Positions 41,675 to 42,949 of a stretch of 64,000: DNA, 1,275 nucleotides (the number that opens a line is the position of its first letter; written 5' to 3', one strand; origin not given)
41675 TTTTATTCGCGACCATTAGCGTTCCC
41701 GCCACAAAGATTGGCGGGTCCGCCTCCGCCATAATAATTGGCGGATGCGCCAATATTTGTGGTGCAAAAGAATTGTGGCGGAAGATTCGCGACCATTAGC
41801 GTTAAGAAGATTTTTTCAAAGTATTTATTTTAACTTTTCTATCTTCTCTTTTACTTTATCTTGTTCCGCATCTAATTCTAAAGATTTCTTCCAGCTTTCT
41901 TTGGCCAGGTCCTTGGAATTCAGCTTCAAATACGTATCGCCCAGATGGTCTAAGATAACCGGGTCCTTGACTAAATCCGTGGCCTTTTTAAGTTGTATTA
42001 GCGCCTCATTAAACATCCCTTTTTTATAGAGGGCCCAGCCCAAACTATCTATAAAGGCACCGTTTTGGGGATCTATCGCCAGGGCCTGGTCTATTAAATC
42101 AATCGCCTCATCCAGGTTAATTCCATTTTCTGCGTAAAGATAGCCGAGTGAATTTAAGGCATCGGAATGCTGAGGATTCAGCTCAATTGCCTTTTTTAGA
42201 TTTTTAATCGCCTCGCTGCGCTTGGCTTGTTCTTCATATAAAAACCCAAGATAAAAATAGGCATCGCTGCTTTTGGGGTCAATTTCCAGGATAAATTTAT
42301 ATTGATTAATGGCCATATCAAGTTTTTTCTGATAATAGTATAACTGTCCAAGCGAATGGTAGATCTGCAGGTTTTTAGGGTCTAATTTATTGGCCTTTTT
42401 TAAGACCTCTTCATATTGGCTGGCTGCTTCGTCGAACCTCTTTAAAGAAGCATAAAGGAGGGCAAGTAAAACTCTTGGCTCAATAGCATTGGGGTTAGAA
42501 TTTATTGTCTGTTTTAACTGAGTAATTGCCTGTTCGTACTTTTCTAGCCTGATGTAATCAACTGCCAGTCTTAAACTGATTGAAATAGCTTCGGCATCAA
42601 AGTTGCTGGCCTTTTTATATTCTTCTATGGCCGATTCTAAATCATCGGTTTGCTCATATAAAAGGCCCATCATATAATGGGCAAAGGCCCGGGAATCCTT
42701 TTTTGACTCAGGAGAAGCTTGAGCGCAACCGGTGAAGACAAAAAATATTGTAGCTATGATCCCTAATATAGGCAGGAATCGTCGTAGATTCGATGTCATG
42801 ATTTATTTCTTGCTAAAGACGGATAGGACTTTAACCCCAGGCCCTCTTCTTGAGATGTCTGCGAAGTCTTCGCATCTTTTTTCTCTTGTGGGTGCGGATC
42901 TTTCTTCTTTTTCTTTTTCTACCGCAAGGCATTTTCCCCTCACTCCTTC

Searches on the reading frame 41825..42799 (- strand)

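Call 87: search_protein_families(library=pfam, proteins=[window:41825-42799:-], max_evalue=0.00001)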
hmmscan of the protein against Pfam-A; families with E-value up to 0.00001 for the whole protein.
window:41825-42799:- (324 aa): 23 families
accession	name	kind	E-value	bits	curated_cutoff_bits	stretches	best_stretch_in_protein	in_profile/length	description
PF07719.23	TPR_2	-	8.2e-38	125.8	27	1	179-211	2-34/34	Tetratricopeptide repeat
PF00515.34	TPR_1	-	2.1e-33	113.2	27.8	1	179-211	2-34/34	Tetratricopeptide repeat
PF13414.12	TPR_11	-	1.7e-32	111.3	26.8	2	151-191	1-41/42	TPR repeat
PF13181.12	TPR_8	-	2.8e-29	99.2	25.7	0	179-211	2-34/34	Tetratricopeptide repeat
PF13431.12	TPR_17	-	1e-26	91.3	24.4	1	201-233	2-33/34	Tetratricopeptide repeat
PF13424.12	TPR_12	-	1.4e-23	83.3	30.1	1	111-174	8-75/77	Tetratricopeptide repeat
PF13432.12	TPR_16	-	1.9e-23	83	32.7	2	188-246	7-64/65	Tetratricopeptide repeat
PF13428.12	TPR_14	-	1.5e-20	72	23.5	0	179-220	2-43/44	Tetratricopeptide repeat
PF14559.12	TPR_19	-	2.1e-20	73.3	25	0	85-138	4-57/68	Tetratricopeptide repeat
PF13174.12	TPR_6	-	2.6e-17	62.7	26.3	0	179-210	1-32/33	Tetratricopeptide repeat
PF23914.1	TPR_CcmH_CycH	-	1.6e-16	61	42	1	42-141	54-156/158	Cytochrome c-type biogenesis protein H TPR domain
PF25063.1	ARM_TT21_C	-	2.1e-14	54.3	35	1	87-213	36-164/209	Tetratricopeptide repeat protein 21 C-terminal ARM domain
PF12895.13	ANAPC3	-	6.1e-14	52.5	27.2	1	53-131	7-81/82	Anaphase-promoting complex, cyclosome, subunit 3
PF13371.12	TPR_9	-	2.9e-12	46.9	35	0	151-214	2-65/73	Tetratricopeptide repeat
PF13374.12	TPR_10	-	4.5e-12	46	27.5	0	112-137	8-33/42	Tetratricopeptide repeat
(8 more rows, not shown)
